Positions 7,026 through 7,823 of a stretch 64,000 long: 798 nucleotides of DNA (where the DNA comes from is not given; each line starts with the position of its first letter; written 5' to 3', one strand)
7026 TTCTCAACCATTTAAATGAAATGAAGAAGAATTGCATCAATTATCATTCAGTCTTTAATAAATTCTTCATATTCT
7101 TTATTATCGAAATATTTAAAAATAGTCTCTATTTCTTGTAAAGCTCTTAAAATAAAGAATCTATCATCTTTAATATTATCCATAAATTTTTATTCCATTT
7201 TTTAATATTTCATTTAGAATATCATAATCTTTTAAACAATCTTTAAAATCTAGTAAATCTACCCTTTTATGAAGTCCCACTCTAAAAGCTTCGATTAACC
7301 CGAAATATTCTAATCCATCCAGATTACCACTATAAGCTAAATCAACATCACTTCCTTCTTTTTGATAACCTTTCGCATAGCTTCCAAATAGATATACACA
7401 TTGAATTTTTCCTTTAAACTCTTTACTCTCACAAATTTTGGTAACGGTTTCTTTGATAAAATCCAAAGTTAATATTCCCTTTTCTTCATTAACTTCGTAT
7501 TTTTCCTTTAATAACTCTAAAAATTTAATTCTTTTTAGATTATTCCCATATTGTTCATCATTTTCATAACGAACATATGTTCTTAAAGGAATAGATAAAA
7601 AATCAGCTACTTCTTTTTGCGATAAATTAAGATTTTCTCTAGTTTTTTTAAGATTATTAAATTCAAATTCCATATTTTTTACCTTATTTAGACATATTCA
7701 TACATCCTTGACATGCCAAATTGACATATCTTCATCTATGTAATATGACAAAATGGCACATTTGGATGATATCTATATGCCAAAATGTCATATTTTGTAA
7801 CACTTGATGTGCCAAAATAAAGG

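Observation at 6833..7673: MntA/HepT toxin-antitoxin pair in which the HepT toxin frame is intact in register but killed by two in-frame nonsense codons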

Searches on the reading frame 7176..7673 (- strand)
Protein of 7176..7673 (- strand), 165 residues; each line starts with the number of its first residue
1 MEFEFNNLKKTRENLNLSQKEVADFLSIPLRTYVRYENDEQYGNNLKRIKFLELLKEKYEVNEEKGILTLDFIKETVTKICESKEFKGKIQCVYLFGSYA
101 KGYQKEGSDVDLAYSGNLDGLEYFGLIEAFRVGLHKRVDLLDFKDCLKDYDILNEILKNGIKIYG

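Call 5: search_protein_families(library=pfam, proteins=[window:7176-7673:-], max_evalue=1)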
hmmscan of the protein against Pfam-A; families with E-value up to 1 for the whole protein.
window:7176-7673:- (165 aa): 11 families
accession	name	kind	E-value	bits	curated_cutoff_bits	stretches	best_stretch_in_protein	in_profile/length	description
PF18765.7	Polbeta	-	5.5e-13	49.3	26.9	1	76-164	2-88/93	Polymerase beta, Nucleotidyltransferase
PF01909.29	NTP_transf_2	-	6.7e-07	30.1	21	1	85-145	9-75/93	Nucleotidyltransferase domain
PF01381.28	HTH_3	-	3e-06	27.6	23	1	8-40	1-33/55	Helix-turn-helix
PF12844.13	HTH_19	-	3.5e-05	24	30.2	1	7-64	3-56/64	Helix-turn-helix domain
PF22600.2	MTPAP-like_central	-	0.0017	18.9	27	1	76-114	28-63/139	Poly(A) RNA polymerase, mitochondrial-like, central palm domain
PF15731.11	MqsA_antitoxin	-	0.0023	18.5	30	1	7-63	73-128/131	Antitoxin component of bacterial toxin-antitoxin system, MqsA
PF20432.4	Xre-like-HTH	-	0.046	14.4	25.8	1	11-36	18-44/63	Antitoxin Xre-like helix-turn-helix domain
PF10166.14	DUF2368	-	0.05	13.7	25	1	28-50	85-107/134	Uncharacterised conserved protein (DUF2368)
PF13560.12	HTH_31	-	0.078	13.7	27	1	8-41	6-39/64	Helix-turn-helix domain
PF13413.12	HTH_25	-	0.12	12.6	24.6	1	8-32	2-26/62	Helix-turn-helix domain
PF12633.13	Adenyl_cycl_N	-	0.18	12.2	27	1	59-112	61-114/199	Adenylate cyclase NT domain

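Call 7: find_encoding_contigs(protein=window:7176-7673:-, flank=5000, max_places=10)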
Protein window:7176-7673:- (165 aa): 3 contigs read that carry it; 2 places shown.
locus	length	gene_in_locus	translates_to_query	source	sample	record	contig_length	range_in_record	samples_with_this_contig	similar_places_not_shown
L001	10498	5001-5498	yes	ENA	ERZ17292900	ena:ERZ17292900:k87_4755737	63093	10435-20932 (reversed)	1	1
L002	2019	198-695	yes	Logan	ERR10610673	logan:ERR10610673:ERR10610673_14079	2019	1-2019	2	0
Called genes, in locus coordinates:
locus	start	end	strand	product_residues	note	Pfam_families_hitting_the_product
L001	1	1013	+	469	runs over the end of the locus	PF00565:SNase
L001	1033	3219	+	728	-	PF02368:Big_2, PF26182:Ig_NUP210_5th (weak), PF26918:Ig_Eae (weak)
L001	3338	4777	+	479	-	PF00149:Metallophos (weak), PF02872:5_nucleotid_C (weak)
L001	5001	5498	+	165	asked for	PF01381:HTH_3 (weak), PF01909:NTP_transf_2 (weak), PF18765:Polbeta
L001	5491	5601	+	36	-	-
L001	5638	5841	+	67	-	PF01934:HepT-like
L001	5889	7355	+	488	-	PF00005:ABC_tran, PF17912:OB_MalK (weak)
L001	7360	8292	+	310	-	PF00528:BPD_transp_1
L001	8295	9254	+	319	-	PF00528:BPD_transp_1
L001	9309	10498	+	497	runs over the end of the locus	PF13416:SBP_bac_8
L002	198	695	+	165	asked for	PF01381:HTH_3 (weak), PF01909:NTP_transf_2 (weak), PF18765:Polbeta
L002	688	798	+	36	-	-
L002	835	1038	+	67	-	PF01934:HepT-like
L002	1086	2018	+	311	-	?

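Call 9: find_related_loci(query=window:7176-7673:-, collection=genome_contigs, flank=4000)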
Query window:7176-7673:- (165 aa) in genome_contigs; peptide patterns used: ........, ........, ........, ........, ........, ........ (x = any residue, [..] = any of these).
89 stretches matched a pattern, but none encodes a relative of the query by tblastn (E <= 1e-3).

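Call 11: find_homologous_proteins(query=window:7176-7673:-)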
Query window:7176-7673:- (165 aa): 1377 proteins with E <= 0.001 among 1452 candidates; the best 120 are listed.
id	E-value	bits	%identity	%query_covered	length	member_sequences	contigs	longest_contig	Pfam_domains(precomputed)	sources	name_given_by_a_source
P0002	1.0e-101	356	100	100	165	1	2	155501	PF18765.8,PF01381.29,PF01909.30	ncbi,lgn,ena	-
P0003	1.2e-44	170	55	96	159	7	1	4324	PF18765.8,PF01381.29,PF01909.30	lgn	-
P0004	2.9e-44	169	52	96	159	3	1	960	PF18765.8,PF01381.29,PF01909.30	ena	-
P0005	3.2e-44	169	55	96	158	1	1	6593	PF18765.8,PF22600.3,PF01909.30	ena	-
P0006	3.8e-44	168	68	68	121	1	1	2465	PF18765.8,PF01909.30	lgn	-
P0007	1.4e-43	167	54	96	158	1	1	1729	PF18765.8,PF22600.3,PF01909.30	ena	-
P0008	1.8e-43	166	54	96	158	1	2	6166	PF18765.8,PF22600.3,PF01909.30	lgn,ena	-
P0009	4.1e-43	165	52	100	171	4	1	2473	PF18765.8,PF22600.3,PF01909.30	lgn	-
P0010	4.5e-43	165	53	96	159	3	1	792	PF18765.8,PF22600.3,PF01909.30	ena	-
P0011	6.3e-43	165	52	96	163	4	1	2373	PF18765.8,PF22600.3,PF01909.30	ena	-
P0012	1.2e-42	164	52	96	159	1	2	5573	PF18765.8,PF01909.30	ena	-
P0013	1.2e-42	164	52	96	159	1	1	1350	PF18765.8,PF22600.3,PF01909.30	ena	-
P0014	1.4e-42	163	50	96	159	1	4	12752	PF18765.8,PF22600.3,PF01381.29,PF01909.30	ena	-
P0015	1.4e-42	163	52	96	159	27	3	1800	PF18765.8,PF22600.3,PF01909.30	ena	-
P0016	1.9e-42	163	50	96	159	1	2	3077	PF18765.8,PF22600.3,PF01909.30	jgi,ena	-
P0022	4.7e-42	162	51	96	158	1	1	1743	PF18765.8,PF12844.14,PF22600.3,PF01381.29,PF01909.30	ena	-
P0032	1.9e-41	160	49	96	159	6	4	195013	PF18765.8,PF22600.3,PF01909.30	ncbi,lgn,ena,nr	ncbi:nucleotidyltransferase domain-containing protein [bacterium]|nr:nucleotidyltransferase domain-c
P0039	2.3e-41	159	48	95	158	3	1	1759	PF18765.8,PF22600.3,PF01381.29,PF01909.30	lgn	-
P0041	2.9e-41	159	51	95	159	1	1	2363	PF18765.8,PF22600.3,PF01381.29,PF01909.30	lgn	-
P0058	7.2e-41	158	52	96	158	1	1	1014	PF18765.8,PF22600.3,PF01381.29,PF01909.30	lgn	-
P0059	9.7e-41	157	52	96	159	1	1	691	PF18765.8,PF01381.29,PF01909.30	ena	-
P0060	1.0e-40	157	48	96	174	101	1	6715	PF18765.8,PF22600.3,PF01381.29,PF01909.30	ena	-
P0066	1.8e-40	157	50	96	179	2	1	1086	PF18765.8,PF01381.29,PF01909.30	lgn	-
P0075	3.0e-40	156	53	93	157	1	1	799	PF18765.8,PF22600.3,PF01381.29,PF01909.30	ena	-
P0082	4.0e-40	155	48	96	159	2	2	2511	PF18765.8,PF22600.3,PF01381.29,PF01909.30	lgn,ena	-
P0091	1.2e-39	154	52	96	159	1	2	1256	PF18765.8,PF01381.29,PF01909.30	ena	-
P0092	1.3e-39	154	52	96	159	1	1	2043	PF18765.8,PF01381.29,PF01909.30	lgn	-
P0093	1.3e-39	154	50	96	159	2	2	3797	PF18765.8,PF01381.29,PF01909.30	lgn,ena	-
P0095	1.7e-39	153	52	96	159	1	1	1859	PF18765.8,PF22600.3,PF01381.29,PF01909.30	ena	-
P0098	2.2e-39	153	51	96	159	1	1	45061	PF18765.8,PF01381.29,PF01909.30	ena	-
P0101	2.6e-39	153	51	96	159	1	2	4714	PF18765.8,PF22600.3,PF01381.29,PF01909.30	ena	-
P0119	2.1e-38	150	51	96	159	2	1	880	PF18765.8,PF01381.29,PF01909.30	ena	-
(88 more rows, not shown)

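Call 12: find_encoding_contigs(protein=P0003, flank=2500, max_places=3)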
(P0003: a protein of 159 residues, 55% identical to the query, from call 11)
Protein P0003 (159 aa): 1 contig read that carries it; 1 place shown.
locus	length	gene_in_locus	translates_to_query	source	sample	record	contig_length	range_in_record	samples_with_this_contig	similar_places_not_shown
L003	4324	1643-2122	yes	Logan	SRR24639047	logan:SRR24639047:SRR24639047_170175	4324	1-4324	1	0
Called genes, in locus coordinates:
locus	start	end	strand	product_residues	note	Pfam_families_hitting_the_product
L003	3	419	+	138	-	?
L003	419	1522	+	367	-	PF01370:Epimerase, PF04321:RmlD_sub_bind (faint), PF07993:NAD_binding_4 (faint), PF14667:Polysacc_synt_C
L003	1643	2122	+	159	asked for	PF01381:HTH_3 (weak), PF01909:NTP_transf_2, PF18765:Polbeta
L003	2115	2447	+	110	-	PF01934:HepT-like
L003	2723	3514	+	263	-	-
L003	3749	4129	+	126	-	-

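Call 13: find_encoding_contigs(protein=P0005, flank=2500, max_places=3)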
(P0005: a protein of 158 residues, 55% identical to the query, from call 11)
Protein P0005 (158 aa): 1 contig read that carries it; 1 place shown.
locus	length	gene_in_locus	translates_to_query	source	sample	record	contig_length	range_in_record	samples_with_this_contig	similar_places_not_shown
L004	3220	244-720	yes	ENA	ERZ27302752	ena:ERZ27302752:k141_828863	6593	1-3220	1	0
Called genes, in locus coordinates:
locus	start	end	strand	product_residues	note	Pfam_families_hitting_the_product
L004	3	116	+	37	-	?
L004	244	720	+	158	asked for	PF22600:MTPAP-like_central (weak), PF01909:NTP_transf_2, PF18765:Polbeta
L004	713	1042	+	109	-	PF01934:HepT-like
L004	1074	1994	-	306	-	-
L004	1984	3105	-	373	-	PF00149:Metallophos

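Call 14: find_encoding_contigs(protein=P0032, flank=2500, max_places=3)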
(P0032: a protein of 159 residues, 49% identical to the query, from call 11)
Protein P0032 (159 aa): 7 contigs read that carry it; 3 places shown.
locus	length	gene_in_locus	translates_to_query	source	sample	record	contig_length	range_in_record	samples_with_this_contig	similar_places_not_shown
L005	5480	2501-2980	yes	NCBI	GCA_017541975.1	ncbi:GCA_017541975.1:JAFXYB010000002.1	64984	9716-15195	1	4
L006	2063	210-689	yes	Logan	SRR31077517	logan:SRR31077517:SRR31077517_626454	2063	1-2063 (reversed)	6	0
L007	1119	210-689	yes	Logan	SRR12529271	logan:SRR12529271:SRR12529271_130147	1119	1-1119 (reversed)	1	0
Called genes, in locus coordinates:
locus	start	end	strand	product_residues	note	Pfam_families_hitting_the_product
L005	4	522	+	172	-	PF04205:FMN_bind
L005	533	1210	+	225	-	PF02508:Rnf-Nqr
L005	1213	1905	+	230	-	PF02508:Rnf-Nqr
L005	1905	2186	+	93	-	PF04060:FeS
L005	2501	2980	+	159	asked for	PF22600:MTPAP-like_central (weak), PF01909:NTP_transf_2, PF18765:Polbeta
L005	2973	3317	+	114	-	PF01934:HepT-like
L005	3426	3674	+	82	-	-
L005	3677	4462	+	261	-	PF02535:Zip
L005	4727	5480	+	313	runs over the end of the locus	-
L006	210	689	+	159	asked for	PF22600:MTPAP-like_central (weak), PF01909:NTP_transf_2, PF18765:Polbeta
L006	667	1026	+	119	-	PF01934:HepT-like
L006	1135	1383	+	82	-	-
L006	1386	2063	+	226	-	?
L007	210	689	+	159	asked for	PF22600:MTPAP-like_central (weak), PF01909:NTP_transf_2, PF18765:Polbeta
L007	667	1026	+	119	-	PF01934:HepT-like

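Call 15: find_encoding_contigs(protein=P0009, flank=2500, max_places=3)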
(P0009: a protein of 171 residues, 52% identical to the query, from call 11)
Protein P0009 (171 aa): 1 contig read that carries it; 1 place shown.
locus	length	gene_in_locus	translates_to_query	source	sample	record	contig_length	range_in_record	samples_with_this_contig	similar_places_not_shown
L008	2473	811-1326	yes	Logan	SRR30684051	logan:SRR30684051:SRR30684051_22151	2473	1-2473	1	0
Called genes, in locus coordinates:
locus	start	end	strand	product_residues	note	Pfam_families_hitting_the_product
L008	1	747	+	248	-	?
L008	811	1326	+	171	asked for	PF22600:MTPAP-like_central (faint), PF01909:NTP_transf_2, PF18765:Polbeta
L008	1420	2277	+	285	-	PF02401:LYTB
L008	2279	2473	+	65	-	?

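Call 23: find_related_loci(query=A1, collection=genome_contigs, flank=3000)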
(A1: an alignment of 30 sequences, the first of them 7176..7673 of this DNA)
Query A1 (165 aa) in genome_contigs; peptide patterns used: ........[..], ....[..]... (x = any residue, [..] = any of these).
599 stretches matched a pattern (row limit reached: there are more); 294 encode a relative of the query (tblastn E <= 1e-3); the best 80 are kept; 80 distinct loci.
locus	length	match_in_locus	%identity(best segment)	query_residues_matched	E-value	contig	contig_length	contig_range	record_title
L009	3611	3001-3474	51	7-164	1e-48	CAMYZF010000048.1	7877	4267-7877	MAG TPA_asm: uncultured Erysipelotrichaceae bacterium isolate SRR10912541_bin.28_metaWRAP_v1.3_MAG genome assembly, cont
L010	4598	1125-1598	50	7-165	1e-47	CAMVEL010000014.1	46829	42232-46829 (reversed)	MAG TPA_asm: uncultured Erysipelotrichaceae bacterium isolate SRR8387716_bin.60_metaWRAP_v1.3_MAG genome assembly, conti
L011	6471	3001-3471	52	7-165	5e-46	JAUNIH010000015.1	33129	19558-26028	MAG: Erysipelotrichaceae bacterium isolate S28M_St_metabat_45 NODE_903_length_33129_cov_43.990869, whole genome shotgun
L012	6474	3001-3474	49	7-165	7e-46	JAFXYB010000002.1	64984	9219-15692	Bacterium isolate RGIG6850 Sheep_Rumen-4__c226023, whole genome shotgun sequence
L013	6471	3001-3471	49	8-165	3e-45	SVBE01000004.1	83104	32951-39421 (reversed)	MAG: Erysipelotrichaceae bacterium isolate SIG220 NODE_20_length_83104_cov_9.902863, whole genome shotgun sequence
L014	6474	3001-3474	50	7-165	2e-45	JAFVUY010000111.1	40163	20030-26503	MAG: Bacilli bacterium isolate RGIG5418 Sheep_Colon-4__c403448, whole genome shotgun sequence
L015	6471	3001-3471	49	8-165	4e-45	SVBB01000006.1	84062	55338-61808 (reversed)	MAG: Erysipelotrichaceae bacterium isolate SIG217 NODE_48_length_84062_cov_44.050545, whole genome shotgun sequence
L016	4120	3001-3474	49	7-165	9e-45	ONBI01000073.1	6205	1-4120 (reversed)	uncultured Clostridiales bacterium isolate RUG150 genome assembly, contig: scaffold_7055, whole genome shotgun sequence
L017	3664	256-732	48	6-165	8e-45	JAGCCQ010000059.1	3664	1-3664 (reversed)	MAG: Bacilli bacterium isolate RGIG9670 Yak_Omasum-2__c640443, whole genome shotgun sequence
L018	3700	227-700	47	7-165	3e-44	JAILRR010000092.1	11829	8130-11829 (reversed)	MAG: Bacilli bacterium isolate RUI389 k141_12639816_flag=0_multi=13.3961_len=11829, whole genome shotgun sequence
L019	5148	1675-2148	49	7-165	2e-44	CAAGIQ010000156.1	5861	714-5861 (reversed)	MAG TPA_asm: Bacilli bacterium, isolate HGM10890, WGS project CAAGIQ010000000 data, contig: SRS476289_51_k119_233914, wh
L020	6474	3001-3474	49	7-165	6e-44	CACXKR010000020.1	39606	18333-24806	MAG: uncultured Erysipelotrichaceae bacterium isolate RUG11348 genome assembly, contig: RUG11348_asm_20, whole genome sh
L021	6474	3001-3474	45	7-165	4e-44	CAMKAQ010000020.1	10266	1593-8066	MAG: uncultured Bacillales bacterium isolate SRR12081303_bin.85_metaWRAP_v1.3_MAG genome assembly, contig: ERZ12289767.1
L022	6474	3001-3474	45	7-165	6e-44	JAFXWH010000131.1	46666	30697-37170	MAG: Bacilli bacterium isolate RGIG6804 Sheep_Rumen-3__c1616907, whole genome shotgun sequence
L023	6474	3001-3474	49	6-165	1e-43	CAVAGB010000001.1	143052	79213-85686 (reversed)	Erysipelotrichaceae bacterium isolate H07605-L1_cleanbin_000011 genome assembly, contig: Spades_H07605-L1_contig_33, who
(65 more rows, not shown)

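Call 37: search_solved_structures(query=window:7176-7673:-, max_evalue=0.1, show_alignments=1)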
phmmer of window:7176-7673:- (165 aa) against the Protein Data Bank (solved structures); distinct sequences matched with E-value up to 0.1: 5.
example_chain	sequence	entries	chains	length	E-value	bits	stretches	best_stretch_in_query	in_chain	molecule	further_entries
5yep_A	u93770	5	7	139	3.4e-06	30.4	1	88-146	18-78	Toxin-antitoxin system antidote Mnt family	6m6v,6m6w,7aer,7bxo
8xeh_E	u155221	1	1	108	2.3e-05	27.7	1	81-164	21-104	MNT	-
8xeo_A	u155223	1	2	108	4.3e-05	26.8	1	81-164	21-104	MNT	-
6m6u_A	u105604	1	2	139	4.4e-05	26.8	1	88-146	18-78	Toxin-antitoxin system antitoxin MntA family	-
1no5_A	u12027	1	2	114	0.0033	20.7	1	92-151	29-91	Hypothetical protein HI0073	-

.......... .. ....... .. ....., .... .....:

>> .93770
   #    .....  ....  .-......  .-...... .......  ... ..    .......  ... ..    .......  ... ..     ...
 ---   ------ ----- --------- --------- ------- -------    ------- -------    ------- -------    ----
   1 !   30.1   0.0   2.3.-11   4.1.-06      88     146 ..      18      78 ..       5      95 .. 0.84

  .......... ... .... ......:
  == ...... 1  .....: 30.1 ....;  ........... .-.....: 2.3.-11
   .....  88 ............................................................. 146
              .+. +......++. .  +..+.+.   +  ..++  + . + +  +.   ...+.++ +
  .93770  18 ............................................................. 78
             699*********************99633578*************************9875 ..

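Call 49: find_homologous_proteins(query=L003:2115-2444:+)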
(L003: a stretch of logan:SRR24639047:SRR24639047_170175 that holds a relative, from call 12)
Query L003:2115-2444:+ (110 aa): 281 proteins with E <= 0.001 among 282 candidates; the best 120 are listed.
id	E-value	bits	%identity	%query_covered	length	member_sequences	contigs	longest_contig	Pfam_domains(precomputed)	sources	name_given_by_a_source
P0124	2.8e-67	242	100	100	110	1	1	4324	PF01934.23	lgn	-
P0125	1.5e-66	239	98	100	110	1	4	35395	PF01934.23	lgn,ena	-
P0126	8.7e-66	237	97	100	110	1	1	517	PF01934.23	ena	-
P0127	1.2e-65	236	96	100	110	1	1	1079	PF01934.23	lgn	-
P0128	2.4e-50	187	77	99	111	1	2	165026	PF01934.23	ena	-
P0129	9.5e-50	185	76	99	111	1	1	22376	PF01934.23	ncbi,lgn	-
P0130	5.1e-49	183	75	99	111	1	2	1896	PF01934.23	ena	-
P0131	1.2e-48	182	73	99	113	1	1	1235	PF01934.23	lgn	-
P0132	2.2e-48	181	77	97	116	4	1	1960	PF01934.23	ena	-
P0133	2.3e-48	181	73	99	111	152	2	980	PF01934.23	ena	-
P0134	3.0e-48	180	75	99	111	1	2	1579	PF01934.23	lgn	-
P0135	3.3e-48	180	75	99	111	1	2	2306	PF01934.23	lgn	-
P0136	4.2e-48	180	72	97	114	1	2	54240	PF01934.23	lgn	-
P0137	4.3e-48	180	76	99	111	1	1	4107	PF01934.23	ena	-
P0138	7.2e-48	179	73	99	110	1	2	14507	PF01934.23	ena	-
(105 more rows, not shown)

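Call 53: predict_structure(alignment_id=A3)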
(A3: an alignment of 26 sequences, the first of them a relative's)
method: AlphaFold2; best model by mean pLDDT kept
length: 110 residues; sequences in the alignment: 26
mean_pLDDT: 83.8   pTM: 0.76
mean pLDDT of the five models: 83.8, 82.1, 81.2, 78.5, 77.4
residues with pLDDT >= 90: 34; 70-90: 68; 50-70: 6; < 50: 2
segments of 3 or more residues with pLDDT < 50: none
pLDDT, mean of each block of 10 residues (from residue 1): 77 92 85 82 89 91 88 82 69 78 88
secondary structure, 60 per line:
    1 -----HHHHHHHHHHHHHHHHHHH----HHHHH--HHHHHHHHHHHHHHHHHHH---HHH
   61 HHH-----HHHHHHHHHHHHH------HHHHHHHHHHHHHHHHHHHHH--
elements in order: H6-24 H29-33 H36-54 H58-63 H69-81 H88-108

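Call 55: fold_search(model_id=the predicted structure, library=pdb)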
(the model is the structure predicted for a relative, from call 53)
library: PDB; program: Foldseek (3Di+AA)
matches with E <= 10: 190; with E <= 0.001: 0
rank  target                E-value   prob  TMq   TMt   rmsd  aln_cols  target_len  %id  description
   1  7ae6_A                7.5e-02  0.99  0.57  0.44   6.3       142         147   19  Crystal structure of di-AMPylated HEPN(R102A) toxin (released 2020-12-30)
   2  7bxo_F                1.1e-01  1.00  0.65  0.56   3.9       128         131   19  Crystal structure of the toxin-antitoxin with AMP-PNP (released 2020-09-30)
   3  7ae6_B                2.5e-01  0.96  0.56  0.45   6.5       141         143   19  Crystal structure of di-AMPylated HEPN(R102A) toxin (released 2020-12-30)
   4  7ae9_C                3.0e-01  0.99  0.64  0.51   4.0       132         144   17  Crystal structure of mono-AMPylated HEPN(R46E) toxin in complex with MNT antitoxin (released 2020-12-30)
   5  7ae9_D                3.3e-01  0.98  0.61  0.50   4.8       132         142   17  Crystal structure of mono-AMPylated HEPN(R46E) toxin in complex with MNT antitoxin (released 2020-12-30)
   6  7ae8_D                3.5e-01  0.98  0.63  0.49   4.4       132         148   17  Crystal structure of HEPN(R102A) toxin (released 2020-12-30)
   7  1orj_C                3.5e-01  0.63  0.39  0.40   7.3       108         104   18  FLAGELLAR EXPORT CHAPERONE (released 2003-09-16)
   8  7ae8_C                4.1e-01  0.98  0.65  0.52   4.1       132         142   17  Crystal structure of HEPN(R102A) toxin (released 2020-12-30)
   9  7ae8_A                4.1e-01  0.97  0.60  0.46   4.9       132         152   17  Crystal structure of HEPN(R102A) toxin (released 2020-12-30)
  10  7mzt_I                4.1e-01  0.44  0.36  0.31   8.8       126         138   11  Borrelia burgdorferi BBK32-C in complex with an autolytic fragment of human C1r at 4.1A (released 2021-09-29)
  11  7ae2_A                4.5e-01  0.97  0.63  0.51   4.4       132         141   17  Crystal structure of HEPN(H107A-Y109F) toxin in complex with MNT antitoxin (released 2020-12-30)
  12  6dg6_C                5.9e-01  0.57  0.42  0.44   5.9       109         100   12  Structure of a de novo designed Interleukin-2/Interleukin-15 mimetic (released 2019-01-16)
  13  7ae8_B                6.2e-01  0.96  0.62  0.49   4.4       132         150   17  Crystal structure of HEPN(R102A) toxin (released 2020-12-30)
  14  7ae9_B                6.6e-01  0.85  0.57  0.48   5.0       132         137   16  Crystal structure of mono-AMPylated HEPN(R46E) toxin in complex with MNT antitoxin (released 2020-12-30)
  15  6n1l                  6.9e-01  0.51  0.40  0.35   8.1       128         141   13  The complement inhibitory domain of B. burgdorferi BBK32. (released 2019-03-27)
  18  7bxo_D                1.0e+00  0.80  0.57  0.50   5.2       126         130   17  Crystal structure of the toxin-antitoxin with AMP-PNP (released 2020-09-30)
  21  7ae9_A                1.3e+00  0.57  0.53  0.43   6.0       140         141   16  Crystal structure of mono-AMPylated HEPN(R46E) toxin in complex with MNT antitoxin (released 2020-12-30)
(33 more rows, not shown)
